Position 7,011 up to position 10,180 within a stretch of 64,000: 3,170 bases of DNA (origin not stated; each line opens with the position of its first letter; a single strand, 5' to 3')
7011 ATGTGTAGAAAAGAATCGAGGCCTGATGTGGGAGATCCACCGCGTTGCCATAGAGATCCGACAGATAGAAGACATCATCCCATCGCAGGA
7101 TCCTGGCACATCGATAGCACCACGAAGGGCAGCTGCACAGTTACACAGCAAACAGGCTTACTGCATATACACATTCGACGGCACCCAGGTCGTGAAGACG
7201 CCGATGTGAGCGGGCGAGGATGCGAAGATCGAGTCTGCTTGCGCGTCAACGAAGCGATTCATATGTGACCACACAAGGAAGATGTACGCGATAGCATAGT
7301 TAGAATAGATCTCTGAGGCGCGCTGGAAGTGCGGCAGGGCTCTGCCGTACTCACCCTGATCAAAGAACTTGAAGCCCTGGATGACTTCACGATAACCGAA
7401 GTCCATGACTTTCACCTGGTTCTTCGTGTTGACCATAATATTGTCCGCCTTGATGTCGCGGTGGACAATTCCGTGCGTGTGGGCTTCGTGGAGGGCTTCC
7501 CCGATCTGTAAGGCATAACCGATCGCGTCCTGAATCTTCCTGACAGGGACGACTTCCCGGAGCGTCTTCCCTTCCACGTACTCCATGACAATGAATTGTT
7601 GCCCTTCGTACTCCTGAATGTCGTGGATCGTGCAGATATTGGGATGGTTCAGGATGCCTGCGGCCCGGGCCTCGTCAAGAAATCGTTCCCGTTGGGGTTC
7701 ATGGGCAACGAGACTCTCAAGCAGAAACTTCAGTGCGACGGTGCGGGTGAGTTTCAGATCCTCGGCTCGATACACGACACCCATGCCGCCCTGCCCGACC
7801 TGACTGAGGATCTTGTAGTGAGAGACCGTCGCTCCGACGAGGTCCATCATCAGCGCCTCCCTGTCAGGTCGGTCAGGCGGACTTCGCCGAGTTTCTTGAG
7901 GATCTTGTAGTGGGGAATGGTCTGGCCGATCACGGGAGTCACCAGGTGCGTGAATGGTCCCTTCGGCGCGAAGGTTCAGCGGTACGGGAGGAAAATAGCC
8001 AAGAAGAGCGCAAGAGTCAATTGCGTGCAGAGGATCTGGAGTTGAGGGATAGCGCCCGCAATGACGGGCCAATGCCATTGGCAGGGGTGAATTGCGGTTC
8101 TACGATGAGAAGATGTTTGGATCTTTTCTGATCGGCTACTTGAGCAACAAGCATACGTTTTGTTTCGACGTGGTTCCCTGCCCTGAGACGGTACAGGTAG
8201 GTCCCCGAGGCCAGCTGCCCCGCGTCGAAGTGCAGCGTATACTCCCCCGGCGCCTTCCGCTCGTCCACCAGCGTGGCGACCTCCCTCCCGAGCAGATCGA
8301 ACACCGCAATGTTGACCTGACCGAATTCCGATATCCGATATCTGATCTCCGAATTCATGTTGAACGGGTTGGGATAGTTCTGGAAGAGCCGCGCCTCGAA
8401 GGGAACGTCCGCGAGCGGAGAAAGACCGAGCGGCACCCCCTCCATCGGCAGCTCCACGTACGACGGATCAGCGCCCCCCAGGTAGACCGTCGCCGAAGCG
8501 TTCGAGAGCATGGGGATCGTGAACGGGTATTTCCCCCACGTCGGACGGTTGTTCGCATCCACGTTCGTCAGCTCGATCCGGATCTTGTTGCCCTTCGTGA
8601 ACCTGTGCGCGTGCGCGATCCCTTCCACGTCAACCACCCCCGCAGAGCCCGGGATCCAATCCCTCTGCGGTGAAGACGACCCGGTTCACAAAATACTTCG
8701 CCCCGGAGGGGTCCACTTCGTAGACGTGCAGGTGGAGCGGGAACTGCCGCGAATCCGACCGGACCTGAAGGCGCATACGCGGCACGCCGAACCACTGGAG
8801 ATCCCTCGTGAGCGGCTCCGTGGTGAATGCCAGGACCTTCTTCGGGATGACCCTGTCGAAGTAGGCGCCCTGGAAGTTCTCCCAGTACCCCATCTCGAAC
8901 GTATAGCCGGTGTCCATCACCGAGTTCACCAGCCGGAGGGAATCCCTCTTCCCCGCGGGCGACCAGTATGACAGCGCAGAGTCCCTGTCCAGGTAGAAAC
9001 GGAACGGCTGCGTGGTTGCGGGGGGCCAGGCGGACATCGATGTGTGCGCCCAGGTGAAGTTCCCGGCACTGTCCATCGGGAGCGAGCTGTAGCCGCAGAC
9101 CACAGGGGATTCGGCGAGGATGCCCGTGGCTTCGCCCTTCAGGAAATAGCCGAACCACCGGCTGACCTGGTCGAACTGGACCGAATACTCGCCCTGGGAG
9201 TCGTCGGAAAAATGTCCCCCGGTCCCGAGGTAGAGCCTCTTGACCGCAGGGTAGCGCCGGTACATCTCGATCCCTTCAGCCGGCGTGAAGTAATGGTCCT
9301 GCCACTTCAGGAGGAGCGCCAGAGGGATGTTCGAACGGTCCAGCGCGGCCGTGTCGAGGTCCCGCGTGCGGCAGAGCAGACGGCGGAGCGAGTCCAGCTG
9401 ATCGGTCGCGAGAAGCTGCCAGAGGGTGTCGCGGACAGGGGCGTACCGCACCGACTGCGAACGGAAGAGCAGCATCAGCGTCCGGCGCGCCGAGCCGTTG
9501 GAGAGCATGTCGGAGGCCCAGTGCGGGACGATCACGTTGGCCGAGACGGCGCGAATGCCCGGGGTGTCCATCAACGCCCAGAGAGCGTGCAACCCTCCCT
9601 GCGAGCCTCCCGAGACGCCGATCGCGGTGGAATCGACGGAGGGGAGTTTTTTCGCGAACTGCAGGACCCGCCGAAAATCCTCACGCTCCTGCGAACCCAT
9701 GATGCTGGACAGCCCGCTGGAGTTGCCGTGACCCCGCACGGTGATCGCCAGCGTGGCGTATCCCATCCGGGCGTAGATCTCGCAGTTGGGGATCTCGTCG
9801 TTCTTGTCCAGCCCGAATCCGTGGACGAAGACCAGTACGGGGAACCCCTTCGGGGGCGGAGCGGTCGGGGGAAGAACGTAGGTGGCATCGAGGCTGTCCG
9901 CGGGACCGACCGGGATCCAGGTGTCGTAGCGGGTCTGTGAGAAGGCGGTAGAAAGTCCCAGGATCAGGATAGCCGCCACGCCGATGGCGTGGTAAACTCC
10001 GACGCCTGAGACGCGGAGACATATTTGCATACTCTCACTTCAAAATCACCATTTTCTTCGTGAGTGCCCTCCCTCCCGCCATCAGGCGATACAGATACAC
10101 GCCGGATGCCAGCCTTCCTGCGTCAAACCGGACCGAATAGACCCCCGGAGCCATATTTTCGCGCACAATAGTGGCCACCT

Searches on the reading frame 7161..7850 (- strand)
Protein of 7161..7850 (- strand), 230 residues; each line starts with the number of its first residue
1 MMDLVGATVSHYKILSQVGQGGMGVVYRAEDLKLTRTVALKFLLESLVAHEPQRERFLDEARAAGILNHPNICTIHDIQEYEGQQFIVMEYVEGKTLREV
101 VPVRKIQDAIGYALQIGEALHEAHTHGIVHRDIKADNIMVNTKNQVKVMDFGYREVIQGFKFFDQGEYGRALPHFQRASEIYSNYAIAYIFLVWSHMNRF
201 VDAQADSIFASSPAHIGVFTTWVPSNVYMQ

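Call 6: find_homologous_proteins(query=window:7161-7850:-)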
Query seq(230 aa) (230 aa): 7591 proteins with E <= 0.001 among 8000 candidates; the best 120 are listed.
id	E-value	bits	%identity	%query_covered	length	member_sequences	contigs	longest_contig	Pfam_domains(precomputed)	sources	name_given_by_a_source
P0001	1.7e-150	516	100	100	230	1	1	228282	PF07714.24,PF00069.32,PF03109.23,PF01636.30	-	-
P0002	1.4e-94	334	64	57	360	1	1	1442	PF06293.21,PF07714.24,PF00069.32,PF12330.15,PF03109.23,PF17667.8,PF01636.30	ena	-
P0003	2.8e-73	264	75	70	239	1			PF07714.24,PF00069.32,PF03109.23,PF17667.8,PF01636.30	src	-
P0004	1.7e-72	261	74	69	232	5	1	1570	PF07714.24,PF00069.32,PF03109.23,PF17667.8,PF01636.30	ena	-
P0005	2.5e-72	261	74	70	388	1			PF07714.24,PF00069.32,PF03109.23,PF17667.8,PF01636.30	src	-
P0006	5.8e-72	260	73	69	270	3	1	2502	PF07714.24,PF00069.32,PF12330.15,PF03109.23,PF17667.8,PF01636.30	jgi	jgi:serine/threonine protein kinase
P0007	2.5e-71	258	73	70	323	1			PF07714.24,PF00069.32,PF03109.23,PF17667.8,PF01636.30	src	-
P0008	8.9e-71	256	71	72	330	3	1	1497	PF07714.24,PF00069.32,PF03109.23,PF17667.8,PF01636.30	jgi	jgi:serine/threonine protein kinase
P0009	9.6e-71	256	72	69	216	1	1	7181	PF07714.24,PF00069.32,PF03109.23,PF17667.8,PF01636.30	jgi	jgi:serine/threonine protein kinase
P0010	9.7e-71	256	72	70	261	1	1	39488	PF07714.24,PF00069.32,PF03109.23,PF17667.8,PF01636.30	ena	-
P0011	4.1e-70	254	72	69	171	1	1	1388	PF07714.24,PF00069.32,PF03109.23,PF01636.30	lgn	-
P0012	1.8e-68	248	71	71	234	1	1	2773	PF07714.24,PF00069.32,PF17667.8,PF01636.30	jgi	jgi:serine/threonine protein kinase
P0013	3.4e-67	244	-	-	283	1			PF07714.24,PF00069.32,PF03109.23,PF01636.30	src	-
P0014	1.4e-66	242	70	69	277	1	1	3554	PF07714.24,PF00069.32,PF12330.15,PF03109.23,PF17667.8,PF01636.30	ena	-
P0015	2.1e-66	242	67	69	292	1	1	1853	PF07714.24,PF00069.32,PF03109.23,PF17667.8,PF01636.30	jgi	jgi:serine/threonine protein kinase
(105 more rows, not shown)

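Call 7: find_encoding_contigs(protein=P0001, flank=10000, max_places=4)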
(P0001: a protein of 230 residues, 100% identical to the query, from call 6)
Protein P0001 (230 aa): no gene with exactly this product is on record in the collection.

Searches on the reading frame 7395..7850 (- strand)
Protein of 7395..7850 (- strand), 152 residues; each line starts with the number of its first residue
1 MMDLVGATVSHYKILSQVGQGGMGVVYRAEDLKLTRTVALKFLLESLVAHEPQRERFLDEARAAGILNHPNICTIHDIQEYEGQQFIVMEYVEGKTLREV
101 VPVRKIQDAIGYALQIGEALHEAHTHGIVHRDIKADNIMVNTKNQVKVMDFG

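Call 11: find_related_loci(query=window:7395-7850:-, collection=genome_contigs, flank=10000)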
Query seq(152 aa) (152 aa) in genome_contigs; peptide patterns used: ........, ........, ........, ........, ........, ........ (x = any residue, [..] = any of these).
600 stretches matched a pattern (row limit reached: there are more); 597 encode a relative of the query (tblastn E <= 1e-3); the best 80 are kept; 80 distinct loci.
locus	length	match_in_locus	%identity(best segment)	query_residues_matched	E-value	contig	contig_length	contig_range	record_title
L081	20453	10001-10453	78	2-152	6e-81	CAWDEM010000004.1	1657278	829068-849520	MAG: Ignavibacteriota bacterium isolate MFD05942.bin.1.74 genome assembly, contig: contig_3312, whole genome shotgun seq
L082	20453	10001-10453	71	4-152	8e-69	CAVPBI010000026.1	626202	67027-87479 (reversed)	MAG: uncultured Ignavibacteria bacterium isolate MFD00032.bin.1.149 genome assembly, contig: contig_71433, whole genome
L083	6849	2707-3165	63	2-152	5e-65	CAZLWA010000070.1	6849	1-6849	MAG TPA_asm: uncultured Bacteroidota bacterium isolate binchicken_co165_173 genome assembly, contig: k141_1704414, whole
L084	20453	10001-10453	64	4-152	1e-62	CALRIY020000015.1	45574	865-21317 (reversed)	MAG: Synechococcus sp. UW140 isolate JJ-AX1-329-1-mx-bin491 genome assembly, contig: JJ-MOM7-71-C150, whole genome shotg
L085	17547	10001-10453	62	4-152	5e-62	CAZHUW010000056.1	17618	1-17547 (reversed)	MAG TPA_asm: uncultured Bacteroidota bacterium isolate SRP292972_co2_230 genome assembly, contig: NODE_3022_length_17618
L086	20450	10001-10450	59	3-152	3e-60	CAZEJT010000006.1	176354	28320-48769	MAG TPA_asm: uncultured Chlorobiaceae bacterium isolate SRP273308_co1_412 genome assembly, contig: NODE_77_length_176354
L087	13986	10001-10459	58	4-152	1e-56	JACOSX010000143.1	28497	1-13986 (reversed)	MAG: Ignavibacteria bacterium isolate NC_groundwater_29_Pr7_B-0.1um_49_11 FFV18_Bp1_scaffold_669967, whole genome shotgu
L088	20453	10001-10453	57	4-152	1e-52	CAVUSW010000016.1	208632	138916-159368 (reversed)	MAG: uncultured Acidobacteriaceae bacterium isolate MFD00964.bin.2.181 genome assembly, contig: contig_82456, whole geno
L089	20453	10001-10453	57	4-152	1e-52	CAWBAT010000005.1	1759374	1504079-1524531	MAG: uncultured Acidimicrobiia bacterium isolate MFD02979.bin.1.148 genome assembly, contig: contig_58684, whole genome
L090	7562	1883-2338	56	4-152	2e-52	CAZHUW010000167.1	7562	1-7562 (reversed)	MAG TPA_asm: uncultured Bacteroidota bacterium isolate SRP292972_co2_230 genome assembly, contig: NODE_9526_length_7562_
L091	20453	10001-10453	52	4-152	3e-51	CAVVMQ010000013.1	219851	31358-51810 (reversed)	MAG: uncultured Acidobacteriaceae bacterium isolate MFD03346.bin.1.46 genome assembly, contig: contig_46139, whole genom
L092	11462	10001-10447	52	4-152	5e-51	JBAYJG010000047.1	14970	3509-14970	MAG: Bacteroidota bacterium isolate SO_2016_GW1_5 scaffold06910_OW334_2016, whole genome shotgun sequence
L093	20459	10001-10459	54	2-152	7e-51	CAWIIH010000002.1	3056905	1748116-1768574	MAG: uncultured Acidobacteriaceae bacterium isolate MFD09286.bin.1.148 genome assembly, contig: contig_28274, whole geno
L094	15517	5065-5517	55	4-152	6e-51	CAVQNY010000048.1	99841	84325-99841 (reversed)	MAG: uncultured Acidobacteriaceae bacterium isolate MFD01248.bin.1.34 genome assembly, contig: contig_7013, whole genome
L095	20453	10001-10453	55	4-152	2e-50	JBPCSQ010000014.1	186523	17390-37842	MAG: Terriglobales bacterium S1Ck117_1946386_flag_1_multi_17.0000_len_186523, whole genome shotgun sequence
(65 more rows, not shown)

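Call 75: search_protein_families(library=pfam, proteins=[window:7395-7850:-], max_evalue=0.001)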
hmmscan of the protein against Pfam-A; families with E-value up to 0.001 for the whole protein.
window:7395-7850:- (152 aa): 5 families
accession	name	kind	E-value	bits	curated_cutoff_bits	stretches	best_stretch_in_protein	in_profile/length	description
PF00069.31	Pkinase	-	2e-30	106.5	31.7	1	12-152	1-143/263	Protein kinase domain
PF07714.23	PK_Tyr_Ser-Thr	-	2.1e-22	80.1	23.1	1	14-152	3-147/258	Protein tyrosine and serine/threonine kinase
PF01636.29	APH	-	1.8e-08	34.8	23.2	1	48-123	34-110/239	Phosphotransferase enzyme family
PF03109.22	ABC1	-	2.3e-07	30.6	22.9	1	78-152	136-212/244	ABC1 atypical kinase-like domain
PF01163.29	RIO1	-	0.00061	19.9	22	0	85-151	81-148/187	RIO domain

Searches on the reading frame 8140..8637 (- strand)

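Call 75: search_protein_families(library=pfam, proteins=[window:8140-8637:-], max_evalue=0.001)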
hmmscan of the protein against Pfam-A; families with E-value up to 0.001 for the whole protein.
window:8140-8637:- (166 aa): 1 family
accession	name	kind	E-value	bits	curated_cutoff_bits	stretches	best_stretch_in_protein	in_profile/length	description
PF18962.6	Por_Secre_tail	-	1.4e-09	38.6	27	1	88-164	2-75/75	Secretion system C-terminal sorting domain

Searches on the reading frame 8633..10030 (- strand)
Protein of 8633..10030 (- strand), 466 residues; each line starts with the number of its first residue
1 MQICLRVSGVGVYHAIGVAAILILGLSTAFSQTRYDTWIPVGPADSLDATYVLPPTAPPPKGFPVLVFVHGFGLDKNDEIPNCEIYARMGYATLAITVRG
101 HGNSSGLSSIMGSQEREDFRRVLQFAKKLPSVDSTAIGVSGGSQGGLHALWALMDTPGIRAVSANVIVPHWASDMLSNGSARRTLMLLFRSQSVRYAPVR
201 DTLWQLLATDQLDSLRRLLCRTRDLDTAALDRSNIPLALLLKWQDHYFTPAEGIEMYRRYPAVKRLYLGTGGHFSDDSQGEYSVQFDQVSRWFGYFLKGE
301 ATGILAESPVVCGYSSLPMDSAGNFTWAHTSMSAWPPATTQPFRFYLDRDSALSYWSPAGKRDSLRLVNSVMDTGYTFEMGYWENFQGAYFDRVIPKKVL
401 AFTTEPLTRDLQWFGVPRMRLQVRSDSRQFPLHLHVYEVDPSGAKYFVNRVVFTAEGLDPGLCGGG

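Call 75: search_protein_families(library=pfam, proteins=[window:8633-10030:-], max_evalue=0.001)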
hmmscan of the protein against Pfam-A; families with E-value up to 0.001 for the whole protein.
window:8633-10030:- (466 aa): 7 families
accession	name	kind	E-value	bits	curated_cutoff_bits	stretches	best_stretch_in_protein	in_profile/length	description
PF02129.25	Peptidase_S15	-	1.9e-15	57.7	23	1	45-274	3-261/262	X-Pro dipeptidyl-peptidase (S15 family)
PF08530.16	PepX_C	-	1.2e-08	35.5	22.5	1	331-450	22-130/217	X-Pro dipeptidyl-peptidase C-terminal non-catalytic domain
PF00561.26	Abhydrolase_1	-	5.6e-07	29.9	25.8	1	64-160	1-95/245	alpha/beta hydrolase fold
PF00326.27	Peptidase_S9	-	8.2e-07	29.2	22.6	1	84-175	8-105/213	Prolyl oligopeptidase family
PF05448.18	AXE1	-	3.5e-06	26.5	21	0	48-105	70-124/321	Acetyl xylan esterase (AXE1)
PF12697.13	Abhydrolase_6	-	8.1e-06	27.1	26.3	1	66-250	1-180/217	Alpha/beta hydrolase family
PF12146.15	Hydrolase_4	-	0.00012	21.9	27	1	65-159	6-101/239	Serine aminopeptidase, S33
